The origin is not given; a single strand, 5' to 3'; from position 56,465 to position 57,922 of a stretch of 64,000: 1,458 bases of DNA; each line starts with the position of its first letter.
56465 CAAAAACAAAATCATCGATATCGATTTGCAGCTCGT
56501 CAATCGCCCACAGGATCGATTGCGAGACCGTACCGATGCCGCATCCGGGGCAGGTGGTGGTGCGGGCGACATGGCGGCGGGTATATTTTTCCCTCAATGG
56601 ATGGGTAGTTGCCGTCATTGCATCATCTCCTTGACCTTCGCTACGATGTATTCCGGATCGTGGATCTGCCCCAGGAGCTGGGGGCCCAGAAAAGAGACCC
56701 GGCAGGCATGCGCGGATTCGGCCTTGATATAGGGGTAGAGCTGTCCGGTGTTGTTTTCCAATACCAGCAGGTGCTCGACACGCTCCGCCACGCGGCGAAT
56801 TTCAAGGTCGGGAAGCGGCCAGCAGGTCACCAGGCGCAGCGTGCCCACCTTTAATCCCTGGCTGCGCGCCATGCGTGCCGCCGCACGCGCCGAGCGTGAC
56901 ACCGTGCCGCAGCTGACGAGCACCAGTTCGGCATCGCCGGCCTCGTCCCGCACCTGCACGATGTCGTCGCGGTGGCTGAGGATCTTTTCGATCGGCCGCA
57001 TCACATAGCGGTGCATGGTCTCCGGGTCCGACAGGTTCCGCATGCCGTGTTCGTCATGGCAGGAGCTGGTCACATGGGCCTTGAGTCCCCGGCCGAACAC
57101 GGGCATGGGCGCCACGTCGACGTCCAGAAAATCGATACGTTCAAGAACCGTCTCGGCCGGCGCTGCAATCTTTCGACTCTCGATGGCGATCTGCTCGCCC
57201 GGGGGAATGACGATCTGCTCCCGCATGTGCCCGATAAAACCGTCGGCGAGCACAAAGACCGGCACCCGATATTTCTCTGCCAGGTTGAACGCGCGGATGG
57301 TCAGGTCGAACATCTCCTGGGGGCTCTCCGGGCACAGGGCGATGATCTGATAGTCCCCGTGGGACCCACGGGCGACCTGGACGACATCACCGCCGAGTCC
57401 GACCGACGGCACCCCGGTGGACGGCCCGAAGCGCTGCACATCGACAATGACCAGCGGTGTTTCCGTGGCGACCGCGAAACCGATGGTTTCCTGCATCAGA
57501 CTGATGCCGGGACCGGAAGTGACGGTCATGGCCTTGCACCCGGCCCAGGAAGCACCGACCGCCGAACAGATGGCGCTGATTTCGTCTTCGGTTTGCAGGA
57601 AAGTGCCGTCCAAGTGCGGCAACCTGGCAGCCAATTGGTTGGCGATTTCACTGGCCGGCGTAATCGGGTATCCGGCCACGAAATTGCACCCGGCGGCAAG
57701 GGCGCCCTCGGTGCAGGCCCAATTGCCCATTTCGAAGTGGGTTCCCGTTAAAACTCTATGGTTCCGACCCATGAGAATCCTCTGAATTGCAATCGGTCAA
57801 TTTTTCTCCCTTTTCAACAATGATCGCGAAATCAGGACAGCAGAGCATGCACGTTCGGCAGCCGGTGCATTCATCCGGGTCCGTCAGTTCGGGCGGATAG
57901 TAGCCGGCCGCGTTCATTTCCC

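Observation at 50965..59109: Unassigned anaerobic module: KdaD-like dehydratase and beta-hydroxyacid reductase convergent with an Ldh_2, OFOR (delta-alpha-beta-gamma), AbfD-like operon; possible route from C5 2-oxo acids to crotonyl-CoA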

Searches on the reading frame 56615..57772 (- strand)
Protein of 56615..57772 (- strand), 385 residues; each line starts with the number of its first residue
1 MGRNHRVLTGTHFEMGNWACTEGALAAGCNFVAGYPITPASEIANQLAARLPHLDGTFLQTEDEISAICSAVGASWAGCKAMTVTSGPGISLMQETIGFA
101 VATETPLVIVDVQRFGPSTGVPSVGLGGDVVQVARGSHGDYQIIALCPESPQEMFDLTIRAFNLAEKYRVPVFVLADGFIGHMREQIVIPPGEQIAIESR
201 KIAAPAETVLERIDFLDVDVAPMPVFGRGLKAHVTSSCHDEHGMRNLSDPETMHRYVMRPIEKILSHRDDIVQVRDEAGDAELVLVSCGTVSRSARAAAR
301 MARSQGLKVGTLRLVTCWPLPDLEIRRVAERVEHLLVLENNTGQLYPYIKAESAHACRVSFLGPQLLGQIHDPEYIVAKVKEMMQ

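Call 3: search_protein_families(library=pfam, proteins=[window:56615-57772:-])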
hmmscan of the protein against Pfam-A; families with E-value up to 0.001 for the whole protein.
window:56615-57772:- (385 aa): 3 families
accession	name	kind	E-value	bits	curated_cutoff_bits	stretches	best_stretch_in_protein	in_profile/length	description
PF01855.24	POR_N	-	1.2e-63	215.4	27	1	22-258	1-230/231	Pyruvate flavodoxin/ferredoxin oxidoreductase, thiamine diP-bdg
PF17147.9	PFOR_II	-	6.4e-16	59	27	1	281-356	1-81/102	Pyruvate:ferredoxin oxidoreductase core domain II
PF02780.25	Transketolase_C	-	4.1e-05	23.9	25.9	1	280-342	9-71/124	Transketolase, C-terminal domain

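Call 4: search_protein_families(library=ncbifam, proteins=[window:56615-57772:-])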
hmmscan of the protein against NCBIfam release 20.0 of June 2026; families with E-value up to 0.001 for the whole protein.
window:56615-57772:- (385 aa): 13 families
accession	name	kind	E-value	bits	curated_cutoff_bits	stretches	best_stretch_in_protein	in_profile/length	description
NF006412.0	PRK08659.1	equivalog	2.3e-136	455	411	1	10-384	4-377/378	2-oxoacid:acceptor oxidoreductase subunit alpha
TIGR03710.1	OAFO_sf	subfamily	6.4e-96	322.1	482.75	1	15-358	197-541/561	2-oxoacid:acceptor oxidoreductase subunit alpha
NF007206.0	PRK09627.1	equivalog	3.3e-92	309.3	579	1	16-383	8-375/375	2-oxoglutarate synthase subunit alpha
NF005507.0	PRK07119.1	subfamily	5.1e-82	275.5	399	2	15-197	8-190/352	3-methyl-2-oxobutanoate dehydrogenase subunit VorB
NF041170.1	Oxoac_fdxalpha_Archa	equivalog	8.6e-57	192.8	800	1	16-351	240-592/636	2-oxoacid:ferredoxin oxidoreductase subunit alpha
NF007201.0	PRK09622.1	equivalog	8.2e-29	100.7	590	1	16-339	15-326/405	2-oxoacid:ferredoxin oxidoreductase subunit alpha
NF040682.1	PorA_Arch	equivalog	1.7e-28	99.7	550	1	16-341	8-321/387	pyruvate synthase subunit PorA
NF006232.0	PRK08366.1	equivalog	5.2e-26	91.2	646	2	15-185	11-177/394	2-ketoisovalerate ferredoxin oxidoreductase subunit alpha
NF006233.0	PRK08367.1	equivalog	4.8e-24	84.9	625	2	24-194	17-186/394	pyruvate ferredoxin oxidoreductase subunit alpha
TIGR03336.1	IOR_alpha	equivalog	1.9e-20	72.7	650.9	1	13-189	4-174/595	indolepyruvate ferredoxin oxidoreductase subunit alpha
NF045764.1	PhenlGlyoxDHPadG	equivalog_domain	4.1e-19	68.3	700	1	16-339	7-326/398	NADH-dependent phenylglyoxylate dehydrogenase subunit alpha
NF045791.1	OxalOxredalpha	equivalog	4.8e-15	55.5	500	1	18-340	11-321/395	oxalate oxidoreductase subunit alpha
TIGR02176.1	pyruv_ox_red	equivalog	0.00025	19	911.35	0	29-319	18-303/1167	pyruvate:ferredoxin (flavodoxin) oxidoreductase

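Call 43: search_solved_structures(query=window:56615-57772:-, show_alignments=2)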
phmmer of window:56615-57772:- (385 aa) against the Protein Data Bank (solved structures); distinct sequences matched with E-value up to 0.001: 7.
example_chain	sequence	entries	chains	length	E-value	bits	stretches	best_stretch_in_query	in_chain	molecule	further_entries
1yd7_A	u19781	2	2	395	9.5e-105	353.9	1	13-377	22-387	2-keto acid:ferredoxin oxidoreductase subunit alpha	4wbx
8ys5_A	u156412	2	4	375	1.8e-65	224.7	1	16-383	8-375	2-oxoglutarate synthase subunit alpha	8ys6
6n2n_A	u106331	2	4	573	3.5e-58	200.6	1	15-384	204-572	Pyruvate flavodoxin/ferredoxin oxidoreductase domain protein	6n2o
5b46_A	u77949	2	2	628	1.7e-30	109.5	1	16-352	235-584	2-oxoacid--ferredoxin oxidoreductase alpha subunit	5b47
5b48_A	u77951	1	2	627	1.2e-27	100.1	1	16-245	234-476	2-oxoacid--ferredoxin oxidoreductase alpha subunit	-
9bt4_B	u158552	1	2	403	5.3e-16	61.8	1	16-189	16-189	Pyruvate:Ferredoxin Oxidoreductase, subunit alpha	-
5c4i_A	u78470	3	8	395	4e-12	49.1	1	19-195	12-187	Oxalate oxidoreductase subunit alpha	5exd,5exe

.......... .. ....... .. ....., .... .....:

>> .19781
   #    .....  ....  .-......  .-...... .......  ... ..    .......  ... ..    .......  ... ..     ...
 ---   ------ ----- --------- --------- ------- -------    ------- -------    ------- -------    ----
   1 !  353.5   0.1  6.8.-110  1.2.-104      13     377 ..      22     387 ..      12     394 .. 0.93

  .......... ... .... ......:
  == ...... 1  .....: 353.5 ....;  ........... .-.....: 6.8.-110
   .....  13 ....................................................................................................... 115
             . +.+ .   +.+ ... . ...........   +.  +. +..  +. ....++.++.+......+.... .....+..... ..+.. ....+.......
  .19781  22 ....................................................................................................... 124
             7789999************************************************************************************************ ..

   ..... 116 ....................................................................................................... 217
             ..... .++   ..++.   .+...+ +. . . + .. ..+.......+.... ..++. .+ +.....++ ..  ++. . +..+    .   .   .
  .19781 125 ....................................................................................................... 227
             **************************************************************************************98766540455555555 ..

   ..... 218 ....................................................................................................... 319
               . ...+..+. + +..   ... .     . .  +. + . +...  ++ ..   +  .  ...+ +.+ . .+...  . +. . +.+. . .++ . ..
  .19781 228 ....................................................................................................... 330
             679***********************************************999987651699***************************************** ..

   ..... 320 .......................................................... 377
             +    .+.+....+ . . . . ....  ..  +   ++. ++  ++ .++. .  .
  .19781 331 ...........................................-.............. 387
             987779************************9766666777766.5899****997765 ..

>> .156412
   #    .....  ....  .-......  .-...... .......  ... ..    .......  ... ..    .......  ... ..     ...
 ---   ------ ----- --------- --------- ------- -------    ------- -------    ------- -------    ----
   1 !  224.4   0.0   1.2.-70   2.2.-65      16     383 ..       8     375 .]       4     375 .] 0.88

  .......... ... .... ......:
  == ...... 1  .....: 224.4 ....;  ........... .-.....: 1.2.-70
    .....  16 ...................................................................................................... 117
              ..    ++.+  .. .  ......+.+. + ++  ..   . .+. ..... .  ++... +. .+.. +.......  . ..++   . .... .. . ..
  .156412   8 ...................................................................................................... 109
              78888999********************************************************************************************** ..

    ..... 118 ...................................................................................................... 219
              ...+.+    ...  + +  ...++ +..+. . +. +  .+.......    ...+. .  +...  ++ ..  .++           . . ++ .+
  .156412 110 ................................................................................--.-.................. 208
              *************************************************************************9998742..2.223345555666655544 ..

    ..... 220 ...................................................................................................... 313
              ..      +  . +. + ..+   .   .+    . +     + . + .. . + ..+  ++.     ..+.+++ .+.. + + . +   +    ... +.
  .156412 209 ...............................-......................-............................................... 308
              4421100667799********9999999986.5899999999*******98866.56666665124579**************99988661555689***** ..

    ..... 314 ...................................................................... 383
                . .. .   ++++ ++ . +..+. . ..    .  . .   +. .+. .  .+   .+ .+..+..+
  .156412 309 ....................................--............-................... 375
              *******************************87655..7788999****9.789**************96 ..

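Call 75: find_homologous_proteins(query=window:56615-57772:-, max_evalue=1e-40)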
Query window:56615-57772:- (385 aa): 5780 proteins with E <= 1e-40 among 8000 candidates; the best 120 are listed.
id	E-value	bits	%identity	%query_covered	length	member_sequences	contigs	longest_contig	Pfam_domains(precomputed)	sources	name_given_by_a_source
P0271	1.6e-256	868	99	100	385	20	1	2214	PF01855.25,PF17147.10,PF02780.26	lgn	-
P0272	4.4e-238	808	90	100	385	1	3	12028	PF01855.25,PF17147.10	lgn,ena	-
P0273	1.5e-229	780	88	100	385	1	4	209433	PF01855.25,PF17147.10,PF02780.26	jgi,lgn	-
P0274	1.7e-228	776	88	100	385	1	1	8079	PF01855.25,PF17147.10,PF02780.26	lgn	-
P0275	9.0e-226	767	87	100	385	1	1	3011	PF01855.25,PF17147.10,PF02780.26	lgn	-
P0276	4.8e-222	755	84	99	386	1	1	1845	PF01855.25,PF17147.10,PF02780.26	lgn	-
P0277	4.4e-221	752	84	100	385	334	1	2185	PF01855.25,PF17147.10,PF02780.26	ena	-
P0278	1.0e-220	750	83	100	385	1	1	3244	PF01855.25,PF17147.10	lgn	-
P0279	4.2e-220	748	84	100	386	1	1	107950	PF01855.25,PF17147.10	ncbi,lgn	-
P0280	4.4e-220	748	84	100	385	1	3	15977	PF01855.25,PF17147.10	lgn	-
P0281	6.0e-220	748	83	100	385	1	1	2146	PF01855.25,PF17147.10,PF02780.26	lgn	-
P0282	8.2e-220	747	83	100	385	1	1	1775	PF01855.25,PF17147.10,PF02780.26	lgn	-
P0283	3.5e-219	745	83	100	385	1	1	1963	PF01855.25,PF17147.10,PF02780.26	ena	-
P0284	4.6e-219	745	83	100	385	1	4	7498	PF01855.25,PF17147.10,PF02780.26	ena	-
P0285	5.9e-219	745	83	100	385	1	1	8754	PF01855.25,PF17147.10,PF02780.26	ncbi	-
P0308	7.3e-211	718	80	99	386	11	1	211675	PF01855.25,PF17147.10,PF02780.26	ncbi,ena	-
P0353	6.2e-202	689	77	100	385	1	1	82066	PF01855.25,PF17147.10,PF02780.26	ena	-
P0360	1.8e-201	687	77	100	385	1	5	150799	PF01855.25,PF17147.10,PF02780.26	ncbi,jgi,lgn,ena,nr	ncbi:MAG TPA: 2-oxoacid:acceptor oxidoreductase subunit alpha [Desulfatiglandales bacterium]|nr:2-ox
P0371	3.2e-201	686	77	100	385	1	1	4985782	PF01855.25,PF17147.10,PF02780.26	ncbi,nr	ncbi:MAG: 2-oxoacid:acceptor oxidoreductase subunit alpha [Desulfobacteraceae bacterium]|nr:MAG: 2-o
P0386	3.4e-200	683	77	100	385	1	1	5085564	PF01855.25,PF17147.10,PF02780.26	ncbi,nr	ncbi:MAG: 2-oxoacid:acceptor oxidoreductase subunit alpha [Deltaproteobacteria bacterium]|nr:MAG: 2-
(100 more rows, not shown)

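Call 76: find_encoding_contigs(protein=P0371, flank=7000, max_places=1)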
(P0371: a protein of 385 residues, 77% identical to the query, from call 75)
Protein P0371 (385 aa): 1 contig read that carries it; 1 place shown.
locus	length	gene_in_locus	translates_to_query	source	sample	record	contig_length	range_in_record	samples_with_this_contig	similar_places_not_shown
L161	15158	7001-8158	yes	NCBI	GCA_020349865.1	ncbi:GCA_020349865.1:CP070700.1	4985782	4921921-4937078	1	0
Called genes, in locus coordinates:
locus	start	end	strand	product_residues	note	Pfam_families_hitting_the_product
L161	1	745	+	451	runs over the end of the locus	PF01547:SBP_bac_1, PF13416:SBP_bac_8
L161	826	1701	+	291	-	PF00528:BPD_transp_1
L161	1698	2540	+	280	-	PF00528:BPD_transp_1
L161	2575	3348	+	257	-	PF00392:GntR, PF07729:FCD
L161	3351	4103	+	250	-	PF00106:adh_short, PF08659:KR, PF13561:adh_short_C2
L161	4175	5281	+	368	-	PF00005:ABC_tran, PF13304:AAA_21 (faint), PF17912:OB_MalK, PF08402:TOBE_2, PF03459:TOBE (weak)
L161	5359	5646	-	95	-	-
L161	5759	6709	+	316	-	PF00389:2-Hacid_dh, PF02826:2-Hacid_dh_C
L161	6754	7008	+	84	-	PF12837:Fer4_6 (faint), PF13237:Fer4_10 (faint), PF13484:Fer4_16 (faint), PF12838:Fer4_7 (faint), PF00037:Fer4 (faint)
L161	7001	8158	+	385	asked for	PF01855:POR_N, PF02780:Transketolase_C, PF17147:PFOR_II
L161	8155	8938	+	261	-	PF02775:TPP_enzyme_C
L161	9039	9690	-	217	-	PF11794:HpaB_N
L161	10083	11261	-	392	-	PF00753:Lactamase_B, PF12706:Lactamase_B_2 (faint)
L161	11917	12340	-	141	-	-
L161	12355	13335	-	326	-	PF01925:TauE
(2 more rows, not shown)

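Call 77: find_encoding_contigs(protein=P0386, flank=7000, max_places=1)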
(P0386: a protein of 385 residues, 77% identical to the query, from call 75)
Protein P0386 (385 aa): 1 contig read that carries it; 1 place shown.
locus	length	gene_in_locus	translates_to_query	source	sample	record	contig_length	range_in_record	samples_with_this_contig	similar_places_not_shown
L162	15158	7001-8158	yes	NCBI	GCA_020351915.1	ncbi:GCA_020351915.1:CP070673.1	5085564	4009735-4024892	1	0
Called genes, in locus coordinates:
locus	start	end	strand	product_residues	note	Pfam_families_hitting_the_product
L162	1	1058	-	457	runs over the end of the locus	PF03972:MmgE_PrpD_N, PF19305:MmgE_PrpD_C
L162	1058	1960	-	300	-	PF02653:BPD_transp_2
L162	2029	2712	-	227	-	PF01094:ANF_receptor, PF13458:Peripla_BP_6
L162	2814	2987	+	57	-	PF16916:ZT_dimer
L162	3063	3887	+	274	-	-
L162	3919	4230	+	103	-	PF01022:HTH_5, PF12840:HTH_20 (weak)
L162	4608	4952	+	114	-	PF12840:HTH_20, PF01022:HTH_5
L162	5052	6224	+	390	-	PF03773:ArsP_1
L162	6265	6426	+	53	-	PF13192:Thioredoxin_3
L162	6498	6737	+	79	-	PF13192:Thioredoxin_3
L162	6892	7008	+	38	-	PF00037:Fer4 (weak), PF13237:Fer4_10 (weak)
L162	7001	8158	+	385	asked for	PF01855:POR_N, PF02780:Transketolase_C (weak), PF17147:PFOR_II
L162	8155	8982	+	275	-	PF02775:TPP_enzyme_C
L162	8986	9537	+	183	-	PF01558:POR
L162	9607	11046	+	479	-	PF11794:HpaB_N, PF03241:HpaB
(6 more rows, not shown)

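Call 78: find_encoding_contigs(protein=P0360, flank=7000, max_places=1)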
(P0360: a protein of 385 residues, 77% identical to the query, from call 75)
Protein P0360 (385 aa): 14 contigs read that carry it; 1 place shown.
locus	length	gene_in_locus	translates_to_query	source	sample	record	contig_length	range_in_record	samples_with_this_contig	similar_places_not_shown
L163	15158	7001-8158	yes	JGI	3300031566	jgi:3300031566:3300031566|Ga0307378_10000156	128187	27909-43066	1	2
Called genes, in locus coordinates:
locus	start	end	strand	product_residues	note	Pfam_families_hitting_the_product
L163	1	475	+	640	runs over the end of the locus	PF00724:Oxidored_FMN, PF01262:AlaDh_PNT_C (faint), PF03486:HI0933_like (weak), PF07992:Pyr_redox_2, PF12831:FAD_oxidored (weak), PF13450:NAD_binding_8, PF13738:Pyr_redox_3, PF00070:Pyr_redox, +4 more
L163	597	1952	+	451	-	PF01547:SBP_bac_1, PF13416:SBP_bac_8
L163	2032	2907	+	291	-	PF00528:BPD_transp_1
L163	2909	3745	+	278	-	PF00528:BPD_transp_1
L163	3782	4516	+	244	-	PF00392:GntR, PF07729:FCD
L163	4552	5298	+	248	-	PF00106:adh_short, PF08659:KR, PF13561:adh_short_C2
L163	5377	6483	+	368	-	PF00005:ABC_tran, PF17912:OB_MalK, PF08402:TOBE_2, PF03459:TOBE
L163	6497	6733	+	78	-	-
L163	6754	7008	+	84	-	PF12838:Fer4_7 (faint), PF12837:Fer4_6 (faint), PF13187:Fer4_9 (weak), PF13484:Fer4_16 (faint), PF00037:Fer4 (weak), PF13237:Fer4_10 (weak)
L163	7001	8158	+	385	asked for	PF01855:POR_N, PF02780:Transketolase_C (weak), PF17147:PFOR_II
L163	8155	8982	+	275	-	PF02775:TPP_enzyme_C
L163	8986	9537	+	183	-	PF01558:POR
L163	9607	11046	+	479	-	PF11794:HpaB_N, PF03241:HpaB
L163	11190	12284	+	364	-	PF02615:Ldh_2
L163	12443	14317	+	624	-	PF02730:AFOR_N, PF01314:AFOR_C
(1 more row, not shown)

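Call 79: find_encoding_contigs(protein=P0273, flank=10000, max_places=1)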
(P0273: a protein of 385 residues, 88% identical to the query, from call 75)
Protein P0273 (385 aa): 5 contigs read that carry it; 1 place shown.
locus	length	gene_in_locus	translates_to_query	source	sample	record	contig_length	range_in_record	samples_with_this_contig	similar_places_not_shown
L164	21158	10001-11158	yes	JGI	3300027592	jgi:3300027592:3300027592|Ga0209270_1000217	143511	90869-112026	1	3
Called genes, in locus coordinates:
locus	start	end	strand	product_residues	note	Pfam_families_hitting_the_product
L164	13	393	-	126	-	-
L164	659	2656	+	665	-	PF00580:UvrD-helicase, PF13245:AAA_19, PF13604:AAA_30 (faint), PF01443:Viral_helicase1 (faint), PF13361:UvrD_C, PF13538:UvrD_C_2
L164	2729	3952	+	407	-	PF01384:PHO4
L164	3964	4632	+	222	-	PF01865:PhoU_div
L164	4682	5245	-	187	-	PF01871:AMMECR1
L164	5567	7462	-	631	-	PF13623:SurA_N_2, PF13624:SurA_N_3, PF13145:Rotamase_2, PF13616:Rotamase_3, PF00639:Rotamase, PF13145:Rotamase_2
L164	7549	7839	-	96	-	-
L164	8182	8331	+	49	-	-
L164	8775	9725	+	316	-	PF00389:2-Hacid_dh, PF02826:2-Hacid_dh_C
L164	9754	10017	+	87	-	PF13237:Fer4_10 (faint), PF13187:Fer4_9 (weak)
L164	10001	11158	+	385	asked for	PF01855:POR_N, PF02780:Transketolase_C (faint), PF17147:PFOR_II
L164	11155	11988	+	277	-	PF02775:TPP_enzyme_C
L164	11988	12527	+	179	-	PF01558:POR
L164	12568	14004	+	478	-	PF11794:HpaB_N, PF03241:HpaB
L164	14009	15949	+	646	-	PF00724:Oxidored_FMN, PF07992:Pyr_redox_2 (weak), PF07992:Pyr_redox_2, PF12831:FAD_oxidored (weak), PF13738:Pyr_redox_3, PF00070:Pyr_redox, PF01266:DAO (weak), PF13450:NAD_binding_8 (weak), +3 more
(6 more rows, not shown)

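Call 80: find_encoding_contigs(protein=P0308, flank=10000, max_places=1)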
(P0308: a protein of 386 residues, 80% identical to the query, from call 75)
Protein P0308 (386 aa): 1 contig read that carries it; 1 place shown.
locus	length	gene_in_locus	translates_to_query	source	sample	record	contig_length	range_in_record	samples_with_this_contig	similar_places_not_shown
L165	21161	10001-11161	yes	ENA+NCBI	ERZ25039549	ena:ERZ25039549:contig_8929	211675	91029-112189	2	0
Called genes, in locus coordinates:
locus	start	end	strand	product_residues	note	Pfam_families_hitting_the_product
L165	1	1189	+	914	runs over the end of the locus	PF00330:Aconitase, PF00694:Aconitase_C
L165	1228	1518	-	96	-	-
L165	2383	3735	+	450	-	PF01547:SBP_bac_1, PF13416:SBP_bac_8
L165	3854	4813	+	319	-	PF00528:BPD_transp_1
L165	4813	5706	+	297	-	PF00528:BPD_transp_1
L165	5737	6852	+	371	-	PF00005:ABC_tran, PF13304:AAA_21 (faint)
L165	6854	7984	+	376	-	PF00005:ABC_tran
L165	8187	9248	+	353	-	PF08240:ADH_N, PF16912:Glu_dehyd_C, PF00107:ADH_zinc_N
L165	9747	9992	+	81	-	PF12837:Fer4_6 (faint), PF00037:Fer4 (faint)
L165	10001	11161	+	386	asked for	PF01855:POR_N, PF02780:Transketolase_C (weak), PF17147:PFOR_II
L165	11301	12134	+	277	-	PF02775:TPP_enzyme_C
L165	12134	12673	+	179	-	PF01558:POR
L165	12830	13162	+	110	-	-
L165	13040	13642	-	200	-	-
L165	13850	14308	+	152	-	PF00011:HSP20, PF17886:ArsA_HSP20 (weak)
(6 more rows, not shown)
